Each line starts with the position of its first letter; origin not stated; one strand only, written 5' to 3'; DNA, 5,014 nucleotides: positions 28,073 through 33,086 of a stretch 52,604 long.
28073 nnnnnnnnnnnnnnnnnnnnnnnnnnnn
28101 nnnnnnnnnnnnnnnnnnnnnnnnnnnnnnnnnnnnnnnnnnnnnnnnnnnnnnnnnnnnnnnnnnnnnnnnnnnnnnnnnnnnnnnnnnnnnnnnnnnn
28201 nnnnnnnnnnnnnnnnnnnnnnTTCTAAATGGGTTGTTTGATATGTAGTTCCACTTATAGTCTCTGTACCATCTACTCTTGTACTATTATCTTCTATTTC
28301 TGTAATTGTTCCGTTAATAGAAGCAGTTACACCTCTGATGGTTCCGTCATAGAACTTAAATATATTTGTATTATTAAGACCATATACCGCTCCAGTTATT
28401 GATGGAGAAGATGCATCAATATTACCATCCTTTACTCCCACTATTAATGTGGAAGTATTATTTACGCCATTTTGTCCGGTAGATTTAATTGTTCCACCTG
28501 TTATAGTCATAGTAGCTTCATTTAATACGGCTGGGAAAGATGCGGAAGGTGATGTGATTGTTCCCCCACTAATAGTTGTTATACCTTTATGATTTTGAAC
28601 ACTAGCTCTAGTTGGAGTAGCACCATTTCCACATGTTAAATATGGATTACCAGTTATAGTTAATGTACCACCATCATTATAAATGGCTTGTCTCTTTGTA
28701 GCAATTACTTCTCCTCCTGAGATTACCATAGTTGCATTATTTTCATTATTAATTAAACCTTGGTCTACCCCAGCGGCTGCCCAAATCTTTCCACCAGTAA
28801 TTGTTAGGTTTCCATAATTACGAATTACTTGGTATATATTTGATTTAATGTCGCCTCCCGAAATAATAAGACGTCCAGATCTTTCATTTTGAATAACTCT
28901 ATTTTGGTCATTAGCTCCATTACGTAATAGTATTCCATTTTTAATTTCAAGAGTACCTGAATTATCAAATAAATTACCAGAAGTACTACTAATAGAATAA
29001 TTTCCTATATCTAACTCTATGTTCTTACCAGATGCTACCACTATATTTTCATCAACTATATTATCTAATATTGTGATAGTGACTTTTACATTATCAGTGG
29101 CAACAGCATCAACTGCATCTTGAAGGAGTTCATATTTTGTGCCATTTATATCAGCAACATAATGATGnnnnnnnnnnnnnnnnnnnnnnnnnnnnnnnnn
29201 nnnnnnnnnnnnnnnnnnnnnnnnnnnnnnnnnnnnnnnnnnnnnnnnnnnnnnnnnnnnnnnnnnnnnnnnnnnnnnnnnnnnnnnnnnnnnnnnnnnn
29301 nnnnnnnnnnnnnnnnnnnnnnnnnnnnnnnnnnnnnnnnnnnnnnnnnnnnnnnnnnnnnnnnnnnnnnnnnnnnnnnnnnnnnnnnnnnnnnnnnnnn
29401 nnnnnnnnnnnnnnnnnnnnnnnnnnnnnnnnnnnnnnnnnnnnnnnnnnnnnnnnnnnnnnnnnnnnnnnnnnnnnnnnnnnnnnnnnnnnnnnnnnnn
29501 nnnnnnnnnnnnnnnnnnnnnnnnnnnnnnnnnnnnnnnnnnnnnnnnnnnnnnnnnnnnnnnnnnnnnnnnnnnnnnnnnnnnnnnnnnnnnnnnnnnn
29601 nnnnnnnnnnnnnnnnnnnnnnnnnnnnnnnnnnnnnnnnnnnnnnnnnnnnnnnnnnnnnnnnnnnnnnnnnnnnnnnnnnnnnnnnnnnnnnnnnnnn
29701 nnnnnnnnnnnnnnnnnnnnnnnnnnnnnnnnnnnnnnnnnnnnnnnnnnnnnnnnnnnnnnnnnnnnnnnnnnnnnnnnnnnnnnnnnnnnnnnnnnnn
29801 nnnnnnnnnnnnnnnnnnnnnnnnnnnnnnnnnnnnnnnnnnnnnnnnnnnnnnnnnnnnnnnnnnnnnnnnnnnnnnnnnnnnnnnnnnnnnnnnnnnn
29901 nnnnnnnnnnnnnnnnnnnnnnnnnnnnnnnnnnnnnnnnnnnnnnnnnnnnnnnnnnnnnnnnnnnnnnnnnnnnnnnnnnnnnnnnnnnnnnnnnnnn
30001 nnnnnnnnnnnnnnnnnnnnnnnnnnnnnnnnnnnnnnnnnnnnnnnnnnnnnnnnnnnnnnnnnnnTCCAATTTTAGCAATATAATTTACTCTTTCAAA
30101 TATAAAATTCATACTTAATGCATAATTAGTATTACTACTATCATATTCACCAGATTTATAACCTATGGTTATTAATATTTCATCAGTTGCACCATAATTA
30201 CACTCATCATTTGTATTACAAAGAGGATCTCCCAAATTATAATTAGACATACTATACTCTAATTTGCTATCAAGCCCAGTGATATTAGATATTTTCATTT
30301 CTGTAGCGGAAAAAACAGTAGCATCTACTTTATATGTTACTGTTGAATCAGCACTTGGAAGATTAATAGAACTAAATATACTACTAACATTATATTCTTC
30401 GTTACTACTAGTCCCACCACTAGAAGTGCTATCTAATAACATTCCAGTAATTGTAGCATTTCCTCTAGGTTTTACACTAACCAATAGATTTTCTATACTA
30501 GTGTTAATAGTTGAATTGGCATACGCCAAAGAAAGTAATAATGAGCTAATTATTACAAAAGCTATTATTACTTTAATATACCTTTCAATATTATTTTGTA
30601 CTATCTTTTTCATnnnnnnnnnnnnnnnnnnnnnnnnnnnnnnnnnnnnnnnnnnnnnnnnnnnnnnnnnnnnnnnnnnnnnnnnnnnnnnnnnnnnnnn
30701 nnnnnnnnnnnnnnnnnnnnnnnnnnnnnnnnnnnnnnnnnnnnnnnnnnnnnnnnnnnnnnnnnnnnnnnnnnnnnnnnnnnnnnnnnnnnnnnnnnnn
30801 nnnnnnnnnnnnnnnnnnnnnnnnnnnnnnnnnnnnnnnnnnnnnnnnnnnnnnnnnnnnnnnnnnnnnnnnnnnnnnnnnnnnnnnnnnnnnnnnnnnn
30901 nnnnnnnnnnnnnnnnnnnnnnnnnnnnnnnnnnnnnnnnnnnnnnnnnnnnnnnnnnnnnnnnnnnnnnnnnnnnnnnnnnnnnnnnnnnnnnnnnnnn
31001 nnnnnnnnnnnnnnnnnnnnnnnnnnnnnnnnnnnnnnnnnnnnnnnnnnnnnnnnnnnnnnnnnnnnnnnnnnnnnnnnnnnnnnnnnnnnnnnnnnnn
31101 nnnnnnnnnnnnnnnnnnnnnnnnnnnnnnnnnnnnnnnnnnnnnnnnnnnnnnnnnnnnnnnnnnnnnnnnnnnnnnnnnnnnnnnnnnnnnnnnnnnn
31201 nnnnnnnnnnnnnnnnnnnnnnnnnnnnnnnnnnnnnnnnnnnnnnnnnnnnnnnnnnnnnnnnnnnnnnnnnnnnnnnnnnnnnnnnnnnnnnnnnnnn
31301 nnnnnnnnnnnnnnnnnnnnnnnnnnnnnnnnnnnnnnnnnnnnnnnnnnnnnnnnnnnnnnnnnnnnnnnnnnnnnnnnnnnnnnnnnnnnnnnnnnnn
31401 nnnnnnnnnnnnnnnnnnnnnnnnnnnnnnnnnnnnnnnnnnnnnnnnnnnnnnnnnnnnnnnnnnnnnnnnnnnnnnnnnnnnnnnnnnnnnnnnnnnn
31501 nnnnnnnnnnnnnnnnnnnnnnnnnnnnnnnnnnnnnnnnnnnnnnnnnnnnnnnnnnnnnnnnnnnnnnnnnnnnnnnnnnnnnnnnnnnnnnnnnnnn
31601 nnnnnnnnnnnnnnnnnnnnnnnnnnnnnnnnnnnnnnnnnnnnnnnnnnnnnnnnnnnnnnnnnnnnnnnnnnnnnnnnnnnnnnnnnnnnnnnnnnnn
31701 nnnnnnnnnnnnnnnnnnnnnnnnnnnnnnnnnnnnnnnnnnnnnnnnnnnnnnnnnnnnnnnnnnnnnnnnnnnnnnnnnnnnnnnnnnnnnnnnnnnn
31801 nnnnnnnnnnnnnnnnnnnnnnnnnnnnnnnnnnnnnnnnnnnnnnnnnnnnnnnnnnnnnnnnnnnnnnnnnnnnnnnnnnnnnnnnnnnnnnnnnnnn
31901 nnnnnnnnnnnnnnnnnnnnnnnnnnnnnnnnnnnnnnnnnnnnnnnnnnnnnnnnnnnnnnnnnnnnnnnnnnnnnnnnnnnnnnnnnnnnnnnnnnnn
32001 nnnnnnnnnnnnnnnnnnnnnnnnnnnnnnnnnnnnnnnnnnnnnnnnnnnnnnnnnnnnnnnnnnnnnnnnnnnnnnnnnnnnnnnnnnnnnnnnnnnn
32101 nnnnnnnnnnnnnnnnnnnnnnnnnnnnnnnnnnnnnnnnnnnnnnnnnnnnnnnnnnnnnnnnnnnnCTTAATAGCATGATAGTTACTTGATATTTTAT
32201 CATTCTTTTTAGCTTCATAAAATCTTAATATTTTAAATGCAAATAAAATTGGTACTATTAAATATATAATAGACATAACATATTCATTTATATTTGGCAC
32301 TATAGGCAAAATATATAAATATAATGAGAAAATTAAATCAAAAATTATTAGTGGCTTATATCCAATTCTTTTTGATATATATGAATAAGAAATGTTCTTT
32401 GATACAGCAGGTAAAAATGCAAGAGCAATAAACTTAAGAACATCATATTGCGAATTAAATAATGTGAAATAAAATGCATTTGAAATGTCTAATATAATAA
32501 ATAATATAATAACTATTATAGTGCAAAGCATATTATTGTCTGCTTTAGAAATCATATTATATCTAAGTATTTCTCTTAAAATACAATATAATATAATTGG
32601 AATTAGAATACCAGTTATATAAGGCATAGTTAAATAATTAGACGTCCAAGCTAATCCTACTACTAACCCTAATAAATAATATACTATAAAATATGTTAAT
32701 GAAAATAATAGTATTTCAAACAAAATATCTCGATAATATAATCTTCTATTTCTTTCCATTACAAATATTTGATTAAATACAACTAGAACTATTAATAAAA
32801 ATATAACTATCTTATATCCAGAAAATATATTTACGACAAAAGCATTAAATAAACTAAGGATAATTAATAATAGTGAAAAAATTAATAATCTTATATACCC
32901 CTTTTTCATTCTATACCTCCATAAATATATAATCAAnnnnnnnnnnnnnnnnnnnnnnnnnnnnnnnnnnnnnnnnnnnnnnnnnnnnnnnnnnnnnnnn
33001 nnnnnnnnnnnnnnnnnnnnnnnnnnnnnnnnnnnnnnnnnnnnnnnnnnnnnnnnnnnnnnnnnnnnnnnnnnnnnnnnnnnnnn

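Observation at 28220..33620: Island cargo is a self-contained SipW/TasA-type exported-fibre module plus a giant beta-helix surface protein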

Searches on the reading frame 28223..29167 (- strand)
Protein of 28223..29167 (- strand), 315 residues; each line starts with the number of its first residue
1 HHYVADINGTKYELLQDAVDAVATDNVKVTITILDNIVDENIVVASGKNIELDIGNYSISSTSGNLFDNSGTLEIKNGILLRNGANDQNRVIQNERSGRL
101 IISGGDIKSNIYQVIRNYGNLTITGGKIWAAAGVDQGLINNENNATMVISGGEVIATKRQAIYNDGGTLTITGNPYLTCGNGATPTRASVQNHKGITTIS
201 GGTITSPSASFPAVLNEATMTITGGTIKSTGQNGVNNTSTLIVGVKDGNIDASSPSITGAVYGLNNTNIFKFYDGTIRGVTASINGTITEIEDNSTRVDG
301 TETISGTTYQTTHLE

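Call 50: search_protein_families(library=pfam, proteins=[window:28223-29167:-], max_evalue=10)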
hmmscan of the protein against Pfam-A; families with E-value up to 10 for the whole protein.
seq(315 aa): 0 families

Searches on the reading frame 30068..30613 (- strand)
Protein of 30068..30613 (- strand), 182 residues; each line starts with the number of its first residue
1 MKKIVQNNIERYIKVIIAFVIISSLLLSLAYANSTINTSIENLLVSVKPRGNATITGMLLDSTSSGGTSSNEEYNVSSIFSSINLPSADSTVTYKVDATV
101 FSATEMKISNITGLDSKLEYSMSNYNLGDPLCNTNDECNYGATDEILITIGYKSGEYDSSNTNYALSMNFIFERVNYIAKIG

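Call 40: predict_structure(alignment_id=A2)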
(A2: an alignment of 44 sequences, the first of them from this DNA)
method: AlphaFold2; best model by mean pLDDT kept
length: 182 residues; sequences in the alignment: 44
mean_pLDDT: 84.0   pTM: 0.64
mean pLDDT of the five models: 84.0, 84.0, 83.6, 82.8, 82.7
residues with pLDDT >= 90: 108; 70-90: 42; 50-70: 16; < 50: 16
segments of 3 or more residues with pLDDT < 50: 1-3, 38-48
pLDDT, mean of each block of 10 residues (from residue 1): 58 88 90 59 44 86 94 92 96 95 85 95 92 86 94 94 95 75 50
secondary structure, 60 per line:
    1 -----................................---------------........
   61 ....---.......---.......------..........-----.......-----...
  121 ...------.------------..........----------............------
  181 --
elements in order: H6-37 E53-64 E68-74 E78-84 E91-100 E106-112 E118-123 E143-152 E163-174

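Call 44: fold_search(model_id=the predicted structure, library=pdb)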
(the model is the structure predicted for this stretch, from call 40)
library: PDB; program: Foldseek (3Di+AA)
matches with E <= 10: 474; with E <= 0.001: 0
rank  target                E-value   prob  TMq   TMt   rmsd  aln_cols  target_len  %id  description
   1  1w80_A                3.6e-02  0.77  0.27  0.21   7.0       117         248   13  Crystal structure of the alpha-adaptin appendage domain, from the AP2 adaptor complex, bound to 2 peptides from Synapt (released 2004-10-27)
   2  1na8_B                4.2e-02  0.80  0.29  0.35  17.5       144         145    6  Crystal structure of ADP-ribosylation factor binding protein GGA1 (released 2003-07-29)
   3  1r4x                  4.7e-02  0.30  0.21  0.16  16.0       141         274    9  Crystal Structure Analys of the Gamma-COPI Appendage domain (released 2003-10-28)
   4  5a1u_E                5.0e-02  0.30  0.20  0.07  16.2       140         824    9  The structure of the COPI coat triad (released 2015-07-08)
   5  3hs8_A                5.6e-02  0.69  0.27  0.22   7.3       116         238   11  Intersectin 1-peptide-AP2 alpha ear complex (released 2010-02-23)
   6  9ppp_A                5.6e-02  0.63  0.26  0.21   7.1       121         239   11  Structure of Alpha Appendage of AP2 bound to the extended FxDxF motif derived of CCDC32 (released 2026-04-08)
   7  1na8_A                5.6e-02  0.54  0.26  0.29  14.1       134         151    8  Crystal structure of ADP-ribosylation factor binding protein GGA1 (released 2003-07-29)
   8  2vj0_A                6.9e-02  0.63  0.27  0.21   6.8       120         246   12  Crystal structure of the alpha-adaptin appendage domain, from the AP2 adaptor complex, in complex with an FXDNF peptid (released 2007-12-25)
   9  9qpq_H                7.3e-02  0.77  0.29  0.24   7.4       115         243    6  The structure of the COPI leaf bound to GOLPH3 (released 2025-10-22)
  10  4dy5_B                7.7e-02  0.91  0.30  0.46   8.1       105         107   13  Crystal structure of Salmonella Typhimurium PliG, a periplasmic lysozyme inhibitor of g-type lysozyme (released 2012-06-13)
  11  1b9k                  8.2e-02  0.63  0.28  0.23   8.0       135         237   10  ALPHA-ADAPTIN APPENDAGE DOMAIN, FROM CLATHRIN ADAPTOR AP2 (released 1999-07-06)
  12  1qtp                  1.0e-01  0.60  0.28  0.22  11.2       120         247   10  CRYSTAL STRUCTURE OF THE AP-2 CLATHRIN ADAPTOR ALPHA-APPENDAGE (released 1999-07-12)
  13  5cn1_C                1.0e-01  0.57  0.24  0.34   6.8       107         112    6  Crystal structure of yeast GGA1_GAE domain-P21 (released 2016-07-20)
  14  3zhf_A                1.0e-01  0.38  0.25  0.33  11.8       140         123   10  gamma 2 adaptin EAR domain crystal structure with preS1 site1 peptide NPDWDFN (released 2013-07-10)
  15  1om9_A                1.1e-01  0.57  0.30  0.35  12.6       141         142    8  Structure of the GGA1-appendage in complex with the p56 binding peptide (released 2003-07-29)
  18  8q30_0                1.3e-01  0.75  0.28  0.34  11.6       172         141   13  Sulfolobus acidocaldarius AAP filament. (released 2024-03-06)
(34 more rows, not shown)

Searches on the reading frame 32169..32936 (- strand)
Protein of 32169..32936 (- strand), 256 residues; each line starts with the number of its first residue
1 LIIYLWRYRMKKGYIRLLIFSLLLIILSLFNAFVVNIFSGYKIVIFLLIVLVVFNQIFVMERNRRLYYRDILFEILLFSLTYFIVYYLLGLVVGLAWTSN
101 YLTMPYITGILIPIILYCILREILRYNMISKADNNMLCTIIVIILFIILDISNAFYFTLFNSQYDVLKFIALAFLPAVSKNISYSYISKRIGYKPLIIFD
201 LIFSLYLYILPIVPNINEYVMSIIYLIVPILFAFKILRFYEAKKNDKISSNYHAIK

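Call 50: search_protein_families(library=pfam, proteins=[window:32169-32936:-], max_evalue=10)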
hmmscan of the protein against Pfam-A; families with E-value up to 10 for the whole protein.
seq(256 aa): 2 families
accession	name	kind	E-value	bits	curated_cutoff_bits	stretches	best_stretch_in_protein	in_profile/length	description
PF22954.2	DUF7027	-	0.0085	16.4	27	1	36-119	4-85/100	Domain of unknown function (DUF7027)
PF07254.17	Cpta_toxin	-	4.1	8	27.3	1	76-129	15-61/133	Membrane-bound toxin component of toxin-antitoxin system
